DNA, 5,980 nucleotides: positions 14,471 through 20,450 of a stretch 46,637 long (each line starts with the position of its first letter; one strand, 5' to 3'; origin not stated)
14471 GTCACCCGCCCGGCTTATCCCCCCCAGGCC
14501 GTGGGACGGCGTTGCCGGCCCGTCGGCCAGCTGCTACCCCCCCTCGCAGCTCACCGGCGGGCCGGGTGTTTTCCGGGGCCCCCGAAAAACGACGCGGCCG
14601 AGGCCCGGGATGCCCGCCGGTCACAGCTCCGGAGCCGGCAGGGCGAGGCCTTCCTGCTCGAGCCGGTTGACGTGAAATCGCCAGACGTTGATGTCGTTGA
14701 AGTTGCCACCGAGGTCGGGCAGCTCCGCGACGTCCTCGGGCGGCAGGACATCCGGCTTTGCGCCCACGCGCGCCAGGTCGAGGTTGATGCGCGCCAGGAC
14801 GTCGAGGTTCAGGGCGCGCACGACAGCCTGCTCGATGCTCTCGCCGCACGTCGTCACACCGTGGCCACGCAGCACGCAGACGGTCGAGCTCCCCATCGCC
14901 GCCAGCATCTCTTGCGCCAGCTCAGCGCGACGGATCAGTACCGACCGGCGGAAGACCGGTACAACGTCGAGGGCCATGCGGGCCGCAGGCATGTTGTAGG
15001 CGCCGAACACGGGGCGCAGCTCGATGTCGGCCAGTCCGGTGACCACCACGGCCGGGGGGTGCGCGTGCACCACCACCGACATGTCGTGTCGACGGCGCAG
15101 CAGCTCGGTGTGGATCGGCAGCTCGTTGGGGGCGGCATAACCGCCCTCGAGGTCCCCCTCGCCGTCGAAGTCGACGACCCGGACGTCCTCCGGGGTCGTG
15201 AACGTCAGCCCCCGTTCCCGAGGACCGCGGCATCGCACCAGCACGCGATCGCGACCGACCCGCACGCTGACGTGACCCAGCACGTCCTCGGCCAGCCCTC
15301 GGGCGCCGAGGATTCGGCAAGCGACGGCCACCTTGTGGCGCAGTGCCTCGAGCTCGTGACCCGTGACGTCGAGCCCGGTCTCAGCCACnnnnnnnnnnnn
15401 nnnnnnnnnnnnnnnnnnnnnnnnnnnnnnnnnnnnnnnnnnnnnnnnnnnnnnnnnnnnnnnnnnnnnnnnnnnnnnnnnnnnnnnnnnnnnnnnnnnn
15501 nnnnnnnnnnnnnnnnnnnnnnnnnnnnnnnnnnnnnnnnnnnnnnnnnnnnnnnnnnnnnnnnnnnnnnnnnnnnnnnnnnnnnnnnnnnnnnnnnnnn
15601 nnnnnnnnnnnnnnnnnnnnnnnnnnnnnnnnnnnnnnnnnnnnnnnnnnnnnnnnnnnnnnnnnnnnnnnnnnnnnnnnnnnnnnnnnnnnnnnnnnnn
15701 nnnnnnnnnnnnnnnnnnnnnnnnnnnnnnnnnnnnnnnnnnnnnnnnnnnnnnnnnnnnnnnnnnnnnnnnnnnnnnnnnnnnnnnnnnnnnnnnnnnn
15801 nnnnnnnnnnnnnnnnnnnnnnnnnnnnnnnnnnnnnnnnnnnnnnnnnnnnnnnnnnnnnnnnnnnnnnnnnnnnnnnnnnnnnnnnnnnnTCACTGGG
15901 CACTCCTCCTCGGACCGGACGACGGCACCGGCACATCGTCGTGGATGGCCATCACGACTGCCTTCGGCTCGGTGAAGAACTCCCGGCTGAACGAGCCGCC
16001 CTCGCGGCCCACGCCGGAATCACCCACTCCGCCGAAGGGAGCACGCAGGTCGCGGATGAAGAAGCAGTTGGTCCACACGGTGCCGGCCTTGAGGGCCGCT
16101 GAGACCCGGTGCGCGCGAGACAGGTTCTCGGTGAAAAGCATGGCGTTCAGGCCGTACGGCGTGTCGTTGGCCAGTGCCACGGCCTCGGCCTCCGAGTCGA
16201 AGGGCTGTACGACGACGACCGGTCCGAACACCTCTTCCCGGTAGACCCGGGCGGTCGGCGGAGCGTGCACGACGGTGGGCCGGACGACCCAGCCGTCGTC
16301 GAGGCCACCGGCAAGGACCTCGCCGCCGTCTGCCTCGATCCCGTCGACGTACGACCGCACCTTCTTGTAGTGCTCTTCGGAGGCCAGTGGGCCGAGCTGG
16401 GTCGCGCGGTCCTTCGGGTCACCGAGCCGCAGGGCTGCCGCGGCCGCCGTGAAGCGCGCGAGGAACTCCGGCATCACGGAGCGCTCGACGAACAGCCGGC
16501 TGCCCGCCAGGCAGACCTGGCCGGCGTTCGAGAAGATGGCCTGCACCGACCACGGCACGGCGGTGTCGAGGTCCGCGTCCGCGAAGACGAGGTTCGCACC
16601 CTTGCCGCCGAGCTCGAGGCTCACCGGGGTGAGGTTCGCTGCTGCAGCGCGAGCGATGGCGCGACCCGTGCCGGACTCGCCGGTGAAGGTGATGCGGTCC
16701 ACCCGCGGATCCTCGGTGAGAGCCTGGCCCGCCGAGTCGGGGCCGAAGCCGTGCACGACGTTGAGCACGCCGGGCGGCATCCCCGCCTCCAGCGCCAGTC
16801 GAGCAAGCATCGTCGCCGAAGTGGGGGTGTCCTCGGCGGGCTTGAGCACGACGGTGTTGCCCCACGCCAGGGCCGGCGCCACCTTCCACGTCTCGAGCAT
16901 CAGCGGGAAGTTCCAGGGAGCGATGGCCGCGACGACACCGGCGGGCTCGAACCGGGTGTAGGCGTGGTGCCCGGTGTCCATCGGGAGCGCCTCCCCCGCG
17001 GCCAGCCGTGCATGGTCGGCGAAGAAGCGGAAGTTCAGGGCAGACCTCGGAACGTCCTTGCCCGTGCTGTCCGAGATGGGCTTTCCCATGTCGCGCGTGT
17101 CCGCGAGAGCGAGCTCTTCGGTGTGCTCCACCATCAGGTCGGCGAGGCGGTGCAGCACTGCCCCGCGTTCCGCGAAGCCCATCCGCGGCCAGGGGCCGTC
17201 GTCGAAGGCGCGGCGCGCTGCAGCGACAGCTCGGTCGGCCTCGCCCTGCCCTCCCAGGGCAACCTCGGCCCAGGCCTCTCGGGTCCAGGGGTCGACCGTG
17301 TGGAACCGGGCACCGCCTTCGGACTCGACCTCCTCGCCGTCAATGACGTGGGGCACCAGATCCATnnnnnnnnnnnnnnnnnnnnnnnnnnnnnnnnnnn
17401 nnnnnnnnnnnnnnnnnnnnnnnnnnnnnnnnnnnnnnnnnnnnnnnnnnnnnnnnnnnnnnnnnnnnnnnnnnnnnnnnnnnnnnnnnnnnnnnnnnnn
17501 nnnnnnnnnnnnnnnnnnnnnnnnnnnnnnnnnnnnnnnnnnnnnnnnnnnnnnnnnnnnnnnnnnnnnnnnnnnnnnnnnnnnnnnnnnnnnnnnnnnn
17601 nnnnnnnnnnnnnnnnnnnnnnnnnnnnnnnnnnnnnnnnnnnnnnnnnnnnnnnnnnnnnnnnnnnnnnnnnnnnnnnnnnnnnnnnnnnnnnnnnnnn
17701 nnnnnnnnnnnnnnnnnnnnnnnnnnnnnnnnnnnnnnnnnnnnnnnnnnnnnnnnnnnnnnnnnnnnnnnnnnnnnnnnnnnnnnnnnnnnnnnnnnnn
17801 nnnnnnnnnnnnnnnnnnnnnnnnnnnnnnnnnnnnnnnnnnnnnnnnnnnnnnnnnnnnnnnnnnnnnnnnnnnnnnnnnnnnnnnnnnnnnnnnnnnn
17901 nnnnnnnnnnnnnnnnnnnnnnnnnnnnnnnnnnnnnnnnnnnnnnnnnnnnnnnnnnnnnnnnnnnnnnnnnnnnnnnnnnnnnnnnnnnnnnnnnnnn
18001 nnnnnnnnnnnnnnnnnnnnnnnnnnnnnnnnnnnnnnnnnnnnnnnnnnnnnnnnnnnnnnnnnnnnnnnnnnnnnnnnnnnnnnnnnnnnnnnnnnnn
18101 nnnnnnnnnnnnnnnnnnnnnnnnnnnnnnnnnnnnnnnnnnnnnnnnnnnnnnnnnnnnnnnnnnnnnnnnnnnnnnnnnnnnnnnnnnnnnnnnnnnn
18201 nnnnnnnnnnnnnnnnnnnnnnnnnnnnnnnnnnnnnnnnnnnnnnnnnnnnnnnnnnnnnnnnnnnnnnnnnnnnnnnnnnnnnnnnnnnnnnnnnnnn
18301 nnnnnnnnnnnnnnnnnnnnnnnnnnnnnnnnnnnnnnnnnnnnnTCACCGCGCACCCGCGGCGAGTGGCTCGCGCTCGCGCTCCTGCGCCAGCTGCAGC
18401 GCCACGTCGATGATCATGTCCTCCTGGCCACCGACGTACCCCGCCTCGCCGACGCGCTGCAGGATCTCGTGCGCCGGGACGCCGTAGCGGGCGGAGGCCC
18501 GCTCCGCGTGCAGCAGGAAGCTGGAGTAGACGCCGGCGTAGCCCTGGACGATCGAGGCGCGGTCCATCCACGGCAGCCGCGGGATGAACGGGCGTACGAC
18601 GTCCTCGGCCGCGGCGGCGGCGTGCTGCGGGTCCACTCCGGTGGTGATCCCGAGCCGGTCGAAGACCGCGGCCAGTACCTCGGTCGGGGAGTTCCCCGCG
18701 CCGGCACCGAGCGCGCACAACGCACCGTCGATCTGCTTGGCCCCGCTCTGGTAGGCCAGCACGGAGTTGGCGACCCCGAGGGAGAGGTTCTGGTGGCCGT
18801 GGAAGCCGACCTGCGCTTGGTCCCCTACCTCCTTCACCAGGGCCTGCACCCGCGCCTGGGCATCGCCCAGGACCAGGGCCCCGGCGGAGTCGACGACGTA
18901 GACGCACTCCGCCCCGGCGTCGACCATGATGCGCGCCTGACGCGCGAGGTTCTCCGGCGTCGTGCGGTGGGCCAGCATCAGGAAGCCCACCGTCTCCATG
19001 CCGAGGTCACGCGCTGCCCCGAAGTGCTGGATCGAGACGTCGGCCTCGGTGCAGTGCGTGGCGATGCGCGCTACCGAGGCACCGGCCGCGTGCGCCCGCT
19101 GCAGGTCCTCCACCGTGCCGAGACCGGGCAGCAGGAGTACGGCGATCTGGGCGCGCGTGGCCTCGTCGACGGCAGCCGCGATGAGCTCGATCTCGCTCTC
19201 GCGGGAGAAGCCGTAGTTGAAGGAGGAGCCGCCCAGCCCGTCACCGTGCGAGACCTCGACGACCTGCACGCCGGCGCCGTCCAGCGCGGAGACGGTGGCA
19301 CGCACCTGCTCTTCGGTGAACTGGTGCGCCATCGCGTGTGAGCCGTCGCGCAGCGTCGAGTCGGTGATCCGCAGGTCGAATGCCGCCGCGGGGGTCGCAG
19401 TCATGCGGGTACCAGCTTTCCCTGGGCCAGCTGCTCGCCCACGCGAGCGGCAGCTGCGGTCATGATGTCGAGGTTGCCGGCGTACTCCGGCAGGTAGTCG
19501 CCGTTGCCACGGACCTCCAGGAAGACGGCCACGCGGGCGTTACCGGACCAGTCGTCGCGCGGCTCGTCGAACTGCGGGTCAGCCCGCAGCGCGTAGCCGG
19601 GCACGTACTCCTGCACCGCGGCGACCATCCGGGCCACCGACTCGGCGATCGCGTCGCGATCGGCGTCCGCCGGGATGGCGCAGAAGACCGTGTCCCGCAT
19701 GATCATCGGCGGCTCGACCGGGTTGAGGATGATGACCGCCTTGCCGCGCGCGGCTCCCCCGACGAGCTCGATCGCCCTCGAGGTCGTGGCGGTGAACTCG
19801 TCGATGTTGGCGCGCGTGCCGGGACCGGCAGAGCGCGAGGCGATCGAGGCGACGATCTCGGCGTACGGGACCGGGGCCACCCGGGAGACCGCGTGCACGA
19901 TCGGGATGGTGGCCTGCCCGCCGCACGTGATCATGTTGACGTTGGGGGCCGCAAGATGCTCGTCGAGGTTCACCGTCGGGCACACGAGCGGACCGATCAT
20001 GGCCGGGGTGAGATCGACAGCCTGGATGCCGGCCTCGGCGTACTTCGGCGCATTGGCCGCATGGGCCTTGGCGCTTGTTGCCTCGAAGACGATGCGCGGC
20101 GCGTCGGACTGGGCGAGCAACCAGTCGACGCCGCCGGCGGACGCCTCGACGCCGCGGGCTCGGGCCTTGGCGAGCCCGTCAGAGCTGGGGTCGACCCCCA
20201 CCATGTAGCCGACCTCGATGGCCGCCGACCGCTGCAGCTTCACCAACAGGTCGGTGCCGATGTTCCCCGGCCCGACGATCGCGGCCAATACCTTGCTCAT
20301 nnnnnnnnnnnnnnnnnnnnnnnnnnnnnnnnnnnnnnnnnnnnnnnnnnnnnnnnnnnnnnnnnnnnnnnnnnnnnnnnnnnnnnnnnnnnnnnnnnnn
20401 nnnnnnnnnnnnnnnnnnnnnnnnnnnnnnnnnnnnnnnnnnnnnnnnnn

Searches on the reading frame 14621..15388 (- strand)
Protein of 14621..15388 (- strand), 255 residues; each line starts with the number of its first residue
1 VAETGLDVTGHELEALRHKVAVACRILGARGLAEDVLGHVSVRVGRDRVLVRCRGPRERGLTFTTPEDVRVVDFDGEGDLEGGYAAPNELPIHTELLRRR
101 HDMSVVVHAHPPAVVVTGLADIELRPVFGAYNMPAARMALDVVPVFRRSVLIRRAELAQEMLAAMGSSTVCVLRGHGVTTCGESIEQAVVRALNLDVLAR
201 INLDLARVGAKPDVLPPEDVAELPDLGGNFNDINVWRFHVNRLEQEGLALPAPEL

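Call 41: search_protein_families(library=pfam, proteins=[window:14621-15388:-], max_evalue=0.00001)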
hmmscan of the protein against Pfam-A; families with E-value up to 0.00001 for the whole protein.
window:14621-15388:- (255 aa): 1 family
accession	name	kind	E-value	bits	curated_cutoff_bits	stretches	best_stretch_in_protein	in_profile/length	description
PF00596.27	Aldolase_II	-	4.7e-34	118.3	22.2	1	19-202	2-182/183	Class II Aldolase and Adducin N-terminal domain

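Call 85: search_protein_families(library=ncbifam, proteins=[window:14621-15388:-], max_evalue=1e-8)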
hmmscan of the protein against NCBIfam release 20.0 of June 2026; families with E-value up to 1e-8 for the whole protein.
window:14621-15388:- (255 aa): 18 families
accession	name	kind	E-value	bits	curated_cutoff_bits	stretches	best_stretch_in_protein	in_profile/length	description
NF053537.1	DhpthDcsPhtC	equivalog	3.1e-98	327.8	200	1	17-244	1-232/232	3,4-dihydroxyphthalate decarboxylase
NF053831.1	RU1PAldHalo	equivalog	2.1e-17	63.3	300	1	30-221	17-197/208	ribulose-1-phosphate aldolase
NF006413.0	PRK08660.1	equivalog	1.9e-15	57.2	203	1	21-202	7-174/184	aldolase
NF006208.0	PRK08333.1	equivalog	8.6e-14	51.6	267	1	23-200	12-178/189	aldolase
NF005984.0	PRK08087.1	subfamily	1.8e-13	50.7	264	1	15-221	5-200/215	L-fuculose-phosphate aldolase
NF006672.0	PRK09220.1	equivalog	4.3e-13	49.1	226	1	14-207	9-205/209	methylthioribulose 1-phosphate dehydratase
NF043034.1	OxoTetrPhDc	equivalog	1.9e-12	47.4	250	1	15-223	4-204/205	3-oxo-tetronate 4-phosphate decarboxylase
NF005123.0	PRK06557.1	subfamily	2.9e-12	46.8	251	1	11-223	7-212/223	L-ribulose-5-phosphate 4-epimerase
TIGR01086.1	fucA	equivalog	7.3e-12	45.5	400.25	1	16-220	5-198/214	L-fuculose-phosphate aldolase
NF005484.0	PRK07090.1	equivalog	1.2e-10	41.1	261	1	15-210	30-218/260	aldolase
NF005186.0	PRK06661.1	equivalog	1.7e-10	41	339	1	16-220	6-204/235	hypothetical protein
NF005302.0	PRK06833.1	equivalog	2.7e-10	40.1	264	1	61-223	49-203/214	L-fuculose-phosphate aldolase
NF004855.0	PRK06208.1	subfamily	2.9e-10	39.8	255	1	14-219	41-240/274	class II aldolase/adducin family protein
NF005068.0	PRK06486.1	equivalog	4.4e-10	39.3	269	1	10-188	21-195/262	aldolase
NF005689.0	PRK07490.1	equivalog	7.7e-10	38.3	260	1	13-221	11-214/248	hypothetical protein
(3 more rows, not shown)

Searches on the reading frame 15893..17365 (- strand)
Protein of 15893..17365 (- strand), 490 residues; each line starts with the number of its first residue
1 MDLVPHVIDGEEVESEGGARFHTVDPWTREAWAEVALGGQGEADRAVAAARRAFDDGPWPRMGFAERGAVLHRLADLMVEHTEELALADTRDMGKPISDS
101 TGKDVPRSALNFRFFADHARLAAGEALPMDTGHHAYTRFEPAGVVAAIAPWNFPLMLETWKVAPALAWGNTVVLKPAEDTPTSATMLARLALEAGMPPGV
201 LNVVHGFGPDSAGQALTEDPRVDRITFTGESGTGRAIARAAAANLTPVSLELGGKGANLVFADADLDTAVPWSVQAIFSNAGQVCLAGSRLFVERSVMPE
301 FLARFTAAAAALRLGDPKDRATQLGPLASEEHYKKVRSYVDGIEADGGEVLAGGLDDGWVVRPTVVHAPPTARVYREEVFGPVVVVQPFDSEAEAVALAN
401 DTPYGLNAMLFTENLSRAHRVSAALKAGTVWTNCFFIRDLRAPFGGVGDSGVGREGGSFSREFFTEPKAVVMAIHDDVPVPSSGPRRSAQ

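Call 41: search_protein_families(library=pfam, proteins=[window:15893-17365:-], max_evalue=0.00001)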
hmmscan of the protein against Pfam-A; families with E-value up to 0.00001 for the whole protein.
window:15893-17365:- (490 aa): 1 family
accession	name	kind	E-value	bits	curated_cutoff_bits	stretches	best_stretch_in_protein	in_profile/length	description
PF00171.27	Aldedh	-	7.8e-163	542.7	23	1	14-470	3-461/461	Aldehyde dehydrogenase family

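Call 85: search_protein_families(library=ncbifam, proteins=[window:15893-17365:-], max_evalue=1e-8)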
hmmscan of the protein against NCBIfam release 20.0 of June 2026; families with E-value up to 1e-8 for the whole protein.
window:15893-17365:- (490 aa): 39 families (the best 25 are shown)
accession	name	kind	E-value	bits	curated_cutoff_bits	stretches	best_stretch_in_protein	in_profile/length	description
TIGR02299.1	HpaE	equivalog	4.5e-156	520.2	638.35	1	5-476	2-480/488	5-carboxymethyl-2-hydroxymuconate semialdehyde dehydrogenase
TIGR03216.1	OH_muco_semi_DH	equivalog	8e-156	519.4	693.25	1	6-472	3-479/481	2-hydroxymuconic semialdehyde dehydrogenase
NF045735.1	PaDhStyDPseudo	equivalog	2.4e-133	445.3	850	1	7-473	6-482/483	phenylacetaldehyde dehydrogenase StyD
TIGR01804.1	BADH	equivalog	4e-131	437.7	668.6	1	8-466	2-465/467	betaine-aldehyde dehydrogenase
NF007352.0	PRK09847.1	equivalog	4.8e-129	431.1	850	1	8-474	24-493/495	aldehyde dehydrogenase PuuC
NF009725.0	PRK13252.1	equivalog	6.4e-129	430.5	593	1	6-475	9-482/488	betaine-aldehyde dehydrogenase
NF010000.0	PRK13473.1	subfamily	1.1e-125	419.9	615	1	7-473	6-473/475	aminobutyraldehyde dehydrogenase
NF045736.1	PaDhStyDRhodo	equivalog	8.3e-123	410.4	800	1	8-472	7-477/479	phenylacetaldehyde dehydrogenase StyD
NF050026.1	AcaldDHExaC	equivalog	3.2e-115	385.6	900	1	7-472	19-493/503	acetaldehyde dehydrogenase ExaC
TIGR01780.1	SSADH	subfamily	2.2e-105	353.2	646.35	1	24-465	2-445/448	succinate-semialdehyde dehydrogenase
NF006916.0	PRK09407.1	equivalog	2.7e-105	353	521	1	12-472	27-492/526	succinic semialdehyde dehydrogenase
TIGR04284.1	aldehy_Rv0768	hypoth_equivalog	2.6e-102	343.3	775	1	7-472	4-478/480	aldehyde dehydrogenase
NF042993.1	AlphKGSA_gudD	equivalog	5.3e-96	322.2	770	1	7-472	7-480/481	alpha-ketoglutaric semialdehyde dehydrogenase GucD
NF040648.1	lactal_redase_Meth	equivalog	6.2e-96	322.2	650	1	7-472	2-462/463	lactaldehyde dehydrogenase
TIGR03374.1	ABALDH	equivalog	4.5e-95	319.2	909.3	1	7-465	5-464/472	aminobutyraldehyde dehydrogenase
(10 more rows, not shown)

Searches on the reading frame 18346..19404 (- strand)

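Call 41: search_protein_families(library=pfam, proteins=[window:18346-19404:-], max_evalue=0.00001)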
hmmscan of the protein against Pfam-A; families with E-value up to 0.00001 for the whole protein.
window:18346-19404:- (352 aa): 2 families
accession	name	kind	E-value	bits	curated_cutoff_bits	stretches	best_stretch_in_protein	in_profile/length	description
PF00682.25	HMGL-like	-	1.6e-45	156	29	1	11-269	2-260/260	HMGL-like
PF07836.16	DmpG_comm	-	1.9e-30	104.6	27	1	279-340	2-63/63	DmpG-like communication domain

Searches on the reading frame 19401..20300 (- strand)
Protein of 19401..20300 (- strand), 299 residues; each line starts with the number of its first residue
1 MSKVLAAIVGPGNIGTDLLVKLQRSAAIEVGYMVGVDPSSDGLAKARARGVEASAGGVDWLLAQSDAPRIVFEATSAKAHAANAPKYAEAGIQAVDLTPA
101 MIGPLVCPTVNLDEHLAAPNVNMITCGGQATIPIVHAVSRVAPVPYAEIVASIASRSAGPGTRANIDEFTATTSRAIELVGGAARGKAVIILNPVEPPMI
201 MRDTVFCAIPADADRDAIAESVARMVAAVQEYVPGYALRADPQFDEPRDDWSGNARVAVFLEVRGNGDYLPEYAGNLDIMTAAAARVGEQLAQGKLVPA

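Call 41: search_protein_families(library=pfam, proteins=[window:19401-20300:-], max_evalue=0.00001)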
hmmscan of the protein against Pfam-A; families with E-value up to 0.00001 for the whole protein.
window:19401-20300:- (299 aa): 2 families
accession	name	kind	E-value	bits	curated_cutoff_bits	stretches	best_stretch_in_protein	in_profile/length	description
PF09290.16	AcetDehyd-dimer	-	1.4e-62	210.4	26.6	1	126-271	1-138/138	Prokaryotic acetaldehyde dehydrogenase, dimerisation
PF01118.30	Semialdhyde_dh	-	3.1e-06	28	26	0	7-114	3-117/121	Semialdehyde dehydrogenase, NAD binding domain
